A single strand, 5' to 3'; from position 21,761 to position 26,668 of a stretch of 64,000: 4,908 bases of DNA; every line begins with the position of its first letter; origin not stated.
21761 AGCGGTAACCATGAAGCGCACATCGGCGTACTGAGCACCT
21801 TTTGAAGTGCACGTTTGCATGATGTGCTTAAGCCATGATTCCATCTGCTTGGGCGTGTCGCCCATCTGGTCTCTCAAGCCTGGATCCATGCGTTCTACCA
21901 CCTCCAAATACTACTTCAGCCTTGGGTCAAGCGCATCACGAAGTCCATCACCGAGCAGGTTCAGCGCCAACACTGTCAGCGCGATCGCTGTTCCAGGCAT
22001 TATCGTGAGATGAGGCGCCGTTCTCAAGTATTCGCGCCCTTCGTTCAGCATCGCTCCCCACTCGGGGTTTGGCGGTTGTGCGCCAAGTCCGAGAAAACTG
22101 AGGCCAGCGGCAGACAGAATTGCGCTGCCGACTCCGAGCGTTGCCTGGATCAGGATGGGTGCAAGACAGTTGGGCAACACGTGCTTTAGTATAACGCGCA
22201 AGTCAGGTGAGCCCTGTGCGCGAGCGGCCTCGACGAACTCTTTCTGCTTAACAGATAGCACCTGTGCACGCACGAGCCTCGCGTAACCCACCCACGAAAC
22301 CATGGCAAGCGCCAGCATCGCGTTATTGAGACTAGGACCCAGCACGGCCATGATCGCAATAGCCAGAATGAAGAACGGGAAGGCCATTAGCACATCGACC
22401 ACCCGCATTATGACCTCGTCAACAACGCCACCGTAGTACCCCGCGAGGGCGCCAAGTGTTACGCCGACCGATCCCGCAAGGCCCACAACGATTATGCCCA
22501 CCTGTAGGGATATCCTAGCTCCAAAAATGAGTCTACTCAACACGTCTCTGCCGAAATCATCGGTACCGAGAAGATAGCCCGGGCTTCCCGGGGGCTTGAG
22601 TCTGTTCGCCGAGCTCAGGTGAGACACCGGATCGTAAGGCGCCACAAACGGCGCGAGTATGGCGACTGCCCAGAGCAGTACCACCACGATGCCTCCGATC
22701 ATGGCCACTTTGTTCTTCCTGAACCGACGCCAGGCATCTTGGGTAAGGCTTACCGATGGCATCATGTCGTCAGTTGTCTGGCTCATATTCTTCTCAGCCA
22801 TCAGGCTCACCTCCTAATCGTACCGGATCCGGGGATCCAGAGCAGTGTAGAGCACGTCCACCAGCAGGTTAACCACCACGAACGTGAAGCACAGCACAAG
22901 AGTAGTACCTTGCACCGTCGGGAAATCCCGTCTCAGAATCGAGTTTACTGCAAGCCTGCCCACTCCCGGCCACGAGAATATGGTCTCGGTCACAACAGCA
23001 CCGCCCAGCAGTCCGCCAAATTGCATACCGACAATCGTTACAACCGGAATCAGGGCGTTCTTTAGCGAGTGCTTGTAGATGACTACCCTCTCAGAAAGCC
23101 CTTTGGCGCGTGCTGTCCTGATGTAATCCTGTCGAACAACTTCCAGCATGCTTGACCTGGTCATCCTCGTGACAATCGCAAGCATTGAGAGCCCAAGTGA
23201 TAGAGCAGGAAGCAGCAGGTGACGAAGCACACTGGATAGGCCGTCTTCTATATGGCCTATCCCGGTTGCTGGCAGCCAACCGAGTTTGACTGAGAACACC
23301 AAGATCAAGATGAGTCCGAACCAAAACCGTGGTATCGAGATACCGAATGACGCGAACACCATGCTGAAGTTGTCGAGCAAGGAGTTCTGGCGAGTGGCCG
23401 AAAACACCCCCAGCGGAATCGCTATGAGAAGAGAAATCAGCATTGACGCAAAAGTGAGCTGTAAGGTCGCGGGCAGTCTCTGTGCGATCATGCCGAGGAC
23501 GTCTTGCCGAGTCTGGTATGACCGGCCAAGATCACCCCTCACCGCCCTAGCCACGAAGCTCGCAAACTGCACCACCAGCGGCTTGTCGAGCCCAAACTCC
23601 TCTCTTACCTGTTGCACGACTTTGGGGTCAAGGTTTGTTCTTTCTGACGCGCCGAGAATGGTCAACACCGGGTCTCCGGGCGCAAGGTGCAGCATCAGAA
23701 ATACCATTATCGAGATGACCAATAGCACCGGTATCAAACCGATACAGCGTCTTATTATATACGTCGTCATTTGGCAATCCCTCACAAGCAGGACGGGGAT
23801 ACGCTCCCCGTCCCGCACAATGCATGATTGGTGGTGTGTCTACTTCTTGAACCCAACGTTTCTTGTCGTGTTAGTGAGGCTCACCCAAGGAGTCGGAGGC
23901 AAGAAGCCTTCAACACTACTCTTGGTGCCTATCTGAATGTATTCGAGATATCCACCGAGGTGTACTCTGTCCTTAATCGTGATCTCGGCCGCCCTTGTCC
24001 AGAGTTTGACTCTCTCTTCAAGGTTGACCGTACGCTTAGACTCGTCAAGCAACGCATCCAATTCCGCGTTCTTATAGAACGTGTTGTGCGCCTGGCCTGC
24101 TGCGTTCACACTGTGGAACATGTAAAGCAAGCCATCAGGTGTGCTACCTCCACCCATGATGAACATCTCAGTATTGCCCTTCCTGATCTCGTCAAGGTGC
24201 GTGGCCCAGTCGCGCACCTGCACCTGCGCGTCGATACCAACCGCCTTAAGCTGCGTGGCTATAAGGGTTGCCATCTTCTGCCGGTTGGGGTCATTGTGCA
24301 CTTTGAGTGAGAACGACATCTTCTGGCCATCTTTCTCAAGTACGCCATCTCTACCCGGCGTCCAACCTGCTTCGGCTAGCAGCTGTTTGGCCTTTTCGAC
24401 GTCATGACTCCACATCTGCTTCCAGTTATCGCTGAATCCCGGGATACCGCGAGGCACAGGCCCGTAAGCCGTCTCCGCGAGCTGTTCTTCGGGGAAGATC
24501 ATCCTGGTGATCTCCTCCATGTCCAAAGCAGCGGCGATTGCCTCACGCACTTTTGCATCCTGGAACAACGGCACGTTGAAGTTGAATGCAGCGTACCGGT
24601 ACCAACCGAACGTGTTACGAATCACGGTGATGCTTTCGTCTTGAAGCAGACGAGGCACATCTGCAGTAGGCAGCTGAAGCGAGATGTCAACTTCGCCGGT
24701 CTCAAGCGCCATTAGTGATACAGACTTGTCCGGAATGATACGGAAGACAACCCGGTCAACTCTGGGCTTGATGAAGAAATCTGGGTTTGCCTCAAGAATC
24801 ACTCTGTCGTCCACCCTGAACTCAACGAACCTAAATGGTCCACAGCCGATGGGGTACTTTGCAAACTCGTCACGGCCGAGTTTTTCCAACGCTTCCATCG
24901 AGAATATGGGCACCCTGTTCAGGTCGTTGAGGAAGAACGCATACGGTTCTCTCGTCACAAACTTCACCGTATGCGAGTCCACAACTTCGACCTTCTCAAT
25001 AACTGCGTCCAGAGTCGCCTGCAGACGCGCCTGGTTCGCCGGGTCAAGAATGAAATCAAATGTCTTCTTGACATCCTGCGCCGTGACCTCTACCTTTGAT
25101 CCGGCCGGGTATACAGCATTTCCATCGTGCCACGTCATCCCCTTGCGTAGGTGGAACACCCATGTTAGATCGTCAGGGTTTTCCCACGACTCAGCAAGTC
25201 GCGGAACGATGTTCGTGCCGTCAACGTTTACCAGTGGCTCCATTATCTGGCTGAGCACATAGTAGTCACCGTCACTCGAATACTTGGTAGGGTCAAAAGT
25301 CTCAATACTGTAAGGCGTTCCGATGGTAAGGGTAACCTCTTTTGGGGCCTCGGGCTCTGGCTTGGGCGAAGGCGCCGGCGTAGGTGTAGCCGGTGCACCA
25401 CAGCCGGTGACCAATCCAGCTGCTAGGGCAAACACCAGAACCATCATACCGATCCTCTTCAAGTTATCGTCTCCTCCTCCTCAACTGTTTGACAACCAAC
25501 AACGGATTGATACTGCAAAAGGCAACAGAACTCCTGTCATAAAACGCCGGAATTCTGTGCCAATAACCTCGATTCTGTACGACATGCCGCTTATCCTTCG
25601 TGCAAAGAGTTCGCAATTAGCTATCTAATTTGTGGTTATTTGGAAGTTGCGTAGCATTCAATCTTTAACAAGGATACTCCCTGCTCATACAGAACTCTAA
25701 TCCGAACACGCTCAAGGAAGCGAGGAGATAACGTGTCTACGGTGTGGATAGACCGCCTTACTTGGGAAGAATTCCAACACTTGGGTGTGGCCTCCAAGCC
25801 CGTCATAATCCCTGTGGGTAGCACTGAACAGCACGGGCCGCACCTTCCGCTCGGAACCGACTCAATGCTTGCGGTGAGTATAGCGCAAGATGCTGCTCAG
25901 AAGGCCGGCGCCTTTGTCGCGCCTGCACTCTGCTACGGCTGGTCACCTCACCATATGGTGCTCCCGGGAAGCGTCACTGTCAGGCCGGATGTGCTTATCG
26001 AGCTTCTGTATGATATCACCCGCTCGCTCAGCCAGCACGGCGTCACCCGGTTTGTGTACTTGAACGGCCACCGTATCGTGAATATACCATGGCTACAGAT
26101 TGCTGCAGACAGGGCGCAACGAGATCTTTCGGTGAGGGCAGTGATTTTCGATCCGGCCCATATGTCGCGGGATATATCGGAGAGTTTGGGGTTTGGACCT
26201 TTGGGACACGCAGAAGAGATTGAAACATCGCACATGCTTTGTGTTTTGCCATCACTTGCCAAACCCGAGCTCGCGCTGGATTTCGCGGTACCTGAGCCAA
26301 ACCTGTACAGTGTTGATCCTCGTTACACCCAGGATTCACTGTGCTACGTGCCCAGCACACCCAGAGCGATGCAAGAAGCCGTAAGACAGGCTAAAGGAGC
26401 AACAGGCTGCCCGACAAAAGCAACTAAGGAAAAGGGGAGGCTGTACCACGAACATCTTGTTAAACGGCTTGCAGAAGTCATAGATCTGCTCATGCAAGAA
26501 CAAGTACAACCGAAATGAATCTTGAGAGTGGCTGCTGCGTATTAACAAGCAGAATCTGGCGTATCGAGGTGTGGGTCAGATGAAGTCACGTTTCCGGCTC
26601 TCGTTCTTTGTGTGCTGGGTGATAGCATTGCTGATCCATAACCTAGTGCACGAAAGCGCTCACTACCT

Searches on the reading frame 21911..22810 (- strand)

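Call 96: search_protein_families(library=pfam, proteins=[window:21911-22810:-], max_evalue=0.00001)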
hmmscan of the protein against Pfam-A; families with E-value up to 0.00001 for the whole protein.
window:21911-22810:- (299 aa): 2 families
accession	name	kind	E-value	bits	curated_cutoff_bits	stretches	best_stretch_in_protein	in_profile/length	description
PF00528.27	BPD_transp_1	-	5.2e-40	137.6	26.4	1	116-299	1-183/184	Binding-protein-dependent transport system inner membrane component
PF12911.12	OppC_N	-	3.5e-19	68.9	23.9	1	21-74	1-53/53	N-terminal TM domain of oligopeptide transport permease C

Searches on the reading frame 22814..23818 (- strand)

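Call 96: search_protein_families(library=pfam, proteins=[window:22814-23818:-], max_evalue=0.00001)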
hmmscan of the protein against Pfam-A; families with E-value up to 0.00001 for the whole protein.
window:22814-23818:- (334 aa): 2 families
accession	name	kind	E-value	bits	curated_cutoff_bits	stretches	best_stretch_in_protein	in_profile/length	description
PF00528.27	BPD_transp_1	-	2.8e-47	161.3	26.4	1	133-332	1-183/184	Binding-protein-dependent transport system inner membrane component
PF19300.4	BPD_transp_1_N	-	2.8e-17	63.3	23.8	1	17-122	1-114/114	Binding-prot-dependent transport system membrane comp, N-term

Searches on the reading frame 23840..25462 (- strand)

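Call 96: search_protein_families(library=pfam, proteins=[window:23840-25462:-], max_evalue=0.00001)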
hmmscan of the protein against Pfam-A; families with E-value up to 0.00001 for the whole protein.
window:23840-25462:- (540 aa): 1 family
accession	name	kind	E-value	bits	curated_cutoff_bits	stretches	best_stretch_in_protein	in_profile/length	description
PF00496.27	SBP_bac_5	-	1.8e-93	314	32.4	1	84-450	1-361/368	Bacterial extracellular solute-binding proteins, family 5 Middle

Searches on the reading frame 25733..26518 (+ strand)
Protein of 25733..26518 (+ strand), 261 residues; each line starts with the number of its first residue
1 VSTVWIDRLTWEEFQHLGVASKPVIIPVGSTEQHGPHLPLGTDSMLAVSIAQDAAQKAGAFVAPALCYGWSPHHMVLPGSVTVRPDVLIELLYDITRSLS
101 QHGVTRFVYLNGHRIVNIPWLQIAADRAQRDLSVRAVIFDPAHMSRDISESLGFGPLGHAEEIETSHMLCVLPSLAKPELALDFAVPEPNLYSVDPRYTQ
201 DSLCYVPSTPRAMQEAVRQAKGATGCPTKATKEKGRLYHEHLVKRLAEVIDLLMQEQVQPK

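Call 96: search_protein_families(library=pfam, proteins=[window:25733-26518:+], max_evalue=0.00001)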
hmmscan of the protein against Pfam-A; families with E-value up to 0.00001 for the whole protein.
window:25733-26518:+ (261 aa): 1 family
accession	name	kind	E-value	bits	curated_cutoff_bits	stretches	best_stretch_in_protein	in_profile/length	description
PF02633.19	Creatininase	-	1.6e-59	201.6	31.3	1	8-250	2-238/238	Creatinine amidohydrolase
